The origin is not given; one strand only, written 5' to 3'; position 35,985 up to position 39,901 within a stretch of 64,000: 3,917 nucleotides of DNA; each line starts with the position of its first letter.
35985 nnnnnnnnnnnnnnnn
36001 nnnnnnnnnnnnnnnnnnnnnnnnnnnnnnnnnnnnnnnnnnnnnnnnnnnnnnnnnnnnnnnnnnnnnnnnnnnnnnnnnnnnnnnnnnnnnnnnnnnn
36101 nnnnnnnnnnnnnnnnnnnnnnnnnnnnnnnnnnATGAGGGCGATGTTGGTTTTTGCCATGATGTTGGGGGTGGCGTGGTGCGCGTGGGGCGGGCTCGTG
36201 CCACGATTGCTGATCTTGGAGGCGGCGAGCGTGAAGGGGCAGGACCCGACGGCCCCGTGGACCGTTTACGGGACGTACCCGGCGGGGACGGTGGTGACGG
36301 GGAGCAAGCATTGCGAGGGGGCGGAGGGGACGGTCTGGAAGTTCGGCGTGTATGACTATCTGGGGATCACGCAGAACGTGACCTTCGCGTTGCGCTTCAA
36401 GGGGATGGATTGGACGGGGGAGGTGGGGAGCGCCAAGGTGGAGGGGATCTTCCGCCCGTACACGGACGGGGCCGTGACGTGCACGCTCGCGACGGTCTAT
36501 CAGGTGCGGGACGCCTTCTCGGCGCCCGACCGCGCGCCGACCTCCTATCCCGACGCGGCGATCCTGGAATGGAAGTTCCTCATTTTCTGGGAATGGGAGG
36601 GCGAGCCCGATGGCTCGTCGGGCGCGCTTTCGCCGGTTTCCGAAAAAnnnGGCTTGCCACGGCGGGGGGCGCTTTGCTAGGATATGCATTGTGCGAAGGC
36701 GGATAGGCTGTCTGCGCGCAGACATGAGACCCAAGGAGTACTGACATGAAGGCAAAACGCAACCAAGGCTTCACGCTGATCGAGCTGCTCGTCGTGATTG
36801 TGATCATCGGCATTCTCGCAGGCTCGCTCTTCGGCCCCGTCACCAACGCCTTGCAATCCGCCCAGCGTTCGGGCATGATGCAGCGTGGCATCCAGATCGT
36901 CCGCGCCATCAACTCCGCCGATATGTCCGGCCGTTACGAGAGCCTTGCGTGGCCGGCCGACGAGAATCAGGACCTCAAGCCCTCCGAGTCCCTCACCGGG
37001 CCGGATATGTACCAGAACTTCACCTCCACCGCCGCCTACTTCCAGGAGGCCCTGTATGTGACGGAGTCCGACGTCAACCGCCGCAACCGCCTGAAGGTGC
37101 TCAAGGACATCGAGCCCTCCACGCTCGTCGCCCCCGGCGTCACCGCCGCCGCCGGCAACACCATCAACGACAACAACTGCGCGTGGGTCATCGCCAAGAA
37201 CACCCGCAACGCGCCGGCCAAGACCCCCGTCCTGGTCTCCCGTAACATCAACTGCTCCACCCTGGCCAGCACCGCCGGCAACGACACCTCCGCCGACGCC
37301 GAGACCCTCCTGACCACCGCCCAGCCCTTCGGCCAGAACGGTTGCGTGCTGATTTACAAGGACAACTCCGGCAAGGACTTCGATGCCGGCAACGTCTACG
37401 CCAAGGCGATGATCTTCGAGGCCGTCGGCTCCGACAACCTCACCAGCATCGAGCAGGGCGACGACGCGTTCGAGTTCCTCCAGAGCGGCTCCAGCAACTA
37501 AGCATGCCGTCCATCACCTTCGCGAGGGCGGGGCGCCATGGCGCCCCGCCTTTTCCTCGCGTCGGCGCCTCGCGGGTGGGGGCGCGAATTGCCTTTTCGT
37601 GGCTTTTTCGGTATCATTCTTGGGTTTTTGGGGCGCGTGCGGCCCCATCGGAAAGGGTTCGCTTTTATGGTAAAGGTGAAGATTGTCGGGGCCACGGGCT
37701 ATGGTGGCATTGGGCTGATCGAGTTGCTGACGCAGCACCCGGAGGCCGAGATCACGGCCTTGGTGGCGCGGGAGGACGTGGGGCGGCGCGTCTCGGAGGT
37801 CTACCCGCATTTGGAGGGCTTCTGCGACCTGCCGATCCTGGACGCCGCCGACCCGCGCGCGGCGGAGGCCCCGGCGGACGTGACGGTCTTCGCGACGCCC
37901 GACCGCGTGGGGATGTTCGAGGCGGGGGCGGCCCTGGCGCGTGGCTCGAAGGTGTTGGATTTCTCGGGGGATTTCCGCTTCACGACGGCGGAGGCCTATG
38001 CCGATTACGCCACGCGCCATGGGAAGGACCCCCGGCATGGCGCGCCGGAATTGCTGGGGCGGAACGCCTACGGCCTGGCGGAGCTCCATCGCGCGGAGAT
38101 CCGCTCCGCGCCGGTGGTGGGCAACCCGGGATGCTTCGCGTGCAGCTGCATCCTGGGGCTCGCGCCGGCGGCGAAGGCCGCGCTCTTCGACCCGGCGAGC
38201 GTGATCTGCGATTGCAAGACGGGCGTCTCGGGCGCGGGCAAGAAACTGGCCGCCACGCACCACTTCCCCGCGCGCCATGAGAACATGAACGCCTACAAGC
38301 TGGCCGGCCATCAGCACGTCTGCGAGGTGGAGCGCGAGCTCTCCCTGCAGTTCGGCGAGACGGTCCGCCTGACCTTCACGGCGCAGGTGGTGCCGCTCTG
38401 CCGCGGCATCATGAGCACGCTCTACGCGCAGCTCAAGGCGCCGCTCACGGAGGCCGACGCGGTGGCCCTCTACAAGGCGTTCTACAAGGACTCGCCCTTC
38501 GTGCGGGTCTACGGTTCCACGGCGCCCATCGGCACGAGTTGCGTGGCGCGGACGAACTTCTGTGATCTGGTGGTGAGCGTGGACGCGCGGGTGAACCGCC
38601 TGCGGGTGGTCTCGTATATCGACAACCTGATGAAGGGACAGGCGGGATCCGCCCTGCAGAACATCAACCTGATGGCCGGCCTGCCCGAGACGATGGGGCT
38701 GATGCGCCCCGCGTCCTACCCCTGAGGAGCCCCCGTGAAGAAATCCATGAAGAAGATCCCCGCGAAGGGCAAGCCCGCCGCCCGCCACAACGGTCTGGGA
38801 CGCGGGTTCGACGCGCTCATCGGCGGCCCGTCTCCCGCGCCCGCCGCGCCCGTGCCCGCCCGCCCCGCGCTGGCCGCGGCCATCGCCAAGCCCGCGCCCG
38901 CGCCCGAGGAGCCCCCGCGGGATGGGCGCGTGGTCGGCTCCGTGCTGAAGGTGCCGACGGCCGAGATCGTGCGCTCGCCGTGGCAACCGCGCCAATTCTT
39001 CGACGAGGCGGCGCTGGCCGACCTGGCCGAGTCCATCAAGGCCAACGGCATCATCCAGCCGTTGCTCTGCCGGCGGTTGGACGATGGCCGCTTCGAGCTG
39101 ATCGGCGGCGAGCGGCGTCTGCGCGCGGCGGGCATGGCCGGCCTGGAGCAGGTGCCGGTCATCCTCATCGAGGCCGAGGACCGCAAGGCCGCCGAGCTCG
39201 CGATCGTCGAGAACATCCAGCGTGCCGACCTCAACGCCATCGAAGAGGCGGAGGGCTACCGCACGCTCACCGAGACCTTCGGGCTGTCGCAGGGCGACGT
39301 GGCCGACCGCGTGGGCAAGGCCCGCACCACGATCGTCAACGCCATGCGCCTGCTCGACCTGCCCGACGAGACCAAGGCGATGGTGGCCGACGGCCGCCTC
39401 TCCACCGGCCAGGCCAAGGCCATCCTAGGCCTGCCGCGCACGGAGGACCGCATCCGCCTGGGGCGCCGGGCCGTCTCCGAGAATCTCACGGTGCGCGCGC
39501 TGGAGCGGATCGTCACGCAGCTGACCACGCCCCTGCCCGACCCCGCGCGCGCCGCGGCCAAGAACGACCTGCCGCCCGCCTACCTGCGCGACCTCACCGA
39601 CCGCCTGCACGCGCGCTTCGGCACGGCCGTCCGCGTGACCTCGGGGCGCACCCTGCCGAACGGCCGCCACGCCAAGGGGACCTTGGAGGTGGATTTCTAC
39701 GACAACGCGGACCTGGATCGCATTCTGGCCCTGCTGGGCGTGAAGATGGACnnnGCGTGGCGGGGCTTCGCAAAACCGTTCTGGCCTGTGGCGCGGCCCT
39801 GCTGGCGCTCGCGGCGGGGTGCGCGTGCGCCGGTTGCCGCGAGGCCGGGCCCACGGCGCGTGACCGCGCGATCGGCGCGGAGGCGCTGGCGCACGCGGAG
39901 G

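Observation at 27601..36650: Candidate lipase-type effector / immunity-cassette locus: giant Ca-binding secreted protein with C-terminal alpha/beta-hydrolase, three tandem mosaic secreted paralogs, and a small secreted protein, all translationally coupled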

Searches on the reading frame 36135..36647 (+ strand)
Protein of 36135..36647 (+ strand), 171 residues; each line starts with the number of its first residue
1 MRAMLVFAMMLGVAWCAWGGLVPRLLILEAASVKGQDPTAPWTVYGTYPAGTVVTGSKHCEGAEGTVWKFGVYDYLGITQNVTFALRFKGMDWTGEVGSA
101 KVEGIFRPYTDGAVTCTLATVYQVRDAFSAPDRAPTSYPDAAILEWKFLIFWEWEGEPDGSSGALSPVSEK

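Call 8: search_protein_families(library=pfam, proteins=[window:36135-36647:+], max_evalue=0.1)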
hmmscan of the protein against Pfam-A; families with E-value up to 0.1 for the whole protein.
window:36135-36647:+ (171 aa): 0 families

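Call 9: search_protein_families(library=ncbifam, proteins=[window:36135-36647:+], max_evalue=0.1)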
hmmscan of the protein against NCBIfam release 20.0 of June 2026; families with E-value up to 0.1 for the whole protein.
window:36135-36647:+ (171 aa): 0 families

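Call 73: find_homologous_proteins(query=window:36135-36647:+, max_evalue=0.001)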
Query window:36135-36647:+ (171 aa): 1 proteins with E <= 0.001 among 54 candidates.
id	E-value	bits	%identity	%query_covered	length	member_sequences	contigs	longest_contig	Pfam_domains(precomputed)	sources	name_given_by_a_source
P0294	5.8e-112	389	99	100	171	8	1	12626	-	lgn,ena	-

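Call 74: find_encoding_contigs(protein=P0294, flank=10000, max_places=8)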
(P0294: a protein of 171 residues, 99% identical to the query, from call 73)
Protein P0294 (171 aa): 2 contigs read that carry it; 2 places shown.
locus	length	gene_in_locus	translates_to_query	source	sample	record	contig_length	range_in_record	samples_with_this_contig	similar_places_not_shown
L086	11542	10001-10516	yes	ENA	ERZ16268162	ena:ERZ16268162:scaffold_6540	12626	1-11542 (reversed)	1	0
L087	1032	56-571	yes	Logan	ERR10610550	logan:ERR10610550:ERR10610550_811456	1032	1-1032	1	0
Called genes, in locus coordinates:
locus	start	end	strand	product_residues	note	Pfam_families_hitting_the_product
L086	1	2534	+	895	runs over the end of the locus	-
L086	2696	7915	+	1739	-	PF18884:TSP3_bac (faint)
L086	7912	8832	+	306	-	-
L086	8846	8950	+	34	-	-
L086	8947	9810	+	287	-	-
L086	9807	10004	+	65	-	-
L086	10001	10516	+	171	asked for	-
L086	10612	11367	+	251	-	PF07963:N_methyl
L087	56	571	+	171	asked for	-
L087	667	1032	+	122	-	?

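Call 82: search_protein_families(library=padloc, proteins=[window:36135-36647:+], max_evalue=0.01)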
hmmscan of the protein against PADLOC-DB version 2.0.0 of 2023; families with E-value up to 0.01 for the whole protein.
window:36135-36647:+ (171 aa): 0 families

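Call 100: find_encoding_contigs(protein=window:36135-36647:+, flank=10000, max_places=10)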
Protein window:36135-36647:+ (171 aa): 6 contigs read that carry it; 2 places shown.
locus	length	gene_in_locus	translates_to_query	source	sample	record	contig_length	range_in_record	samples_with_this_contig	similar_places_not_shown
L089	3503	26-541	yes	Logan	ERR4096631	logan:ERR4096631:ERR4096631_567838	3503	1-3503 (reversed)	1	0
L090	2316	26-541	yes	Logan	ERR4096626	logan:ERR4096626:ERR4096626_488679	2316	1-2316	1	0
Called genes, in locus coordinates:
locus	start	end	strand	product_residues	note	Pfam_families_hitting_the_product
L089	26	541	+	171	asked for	-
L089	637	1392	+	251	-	PF07963:N_methyl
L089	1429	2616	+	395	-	PF01118:Semialdhyde_dh, PF02774:Semialdhyde_dhC, PF22698:Semialdhyde_dhC_1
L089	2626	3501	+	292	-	?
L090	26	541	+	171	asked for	-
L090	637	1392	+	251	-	PF07963:N_methyl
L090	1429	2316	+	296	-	?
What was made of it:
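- Tried and rejected: They were not returned (call 100).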

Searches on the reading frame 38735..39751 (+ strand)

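Call 11: search_protein_families(library=pfam, proteins=[window:38735-39751:+], max_evalue=0.001)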
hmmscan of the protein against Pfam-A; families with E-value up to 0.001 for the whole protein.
window:38735-39751:+ (339 aa): 4 families
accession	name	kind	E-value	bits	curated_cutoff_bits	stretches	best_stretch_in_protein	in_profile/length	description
PF17762.8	HTH_ParB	-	1.2e-31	109.3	22.6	1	165-264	2-101/102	ParB HTH domain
PF02195.25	ParB_N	-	6.4e-28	97.1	26.3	1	70-162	3-95/95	ParB N-terminal domain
PF23433.1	DUF7119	-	0.00019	21.7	30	1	200-264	64-127/141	Family of unknown function (DUF7119)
PF23552.2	ParB_C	-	0.00052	19.8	23.8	0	284-334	5-49/50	ParB dimerisation domain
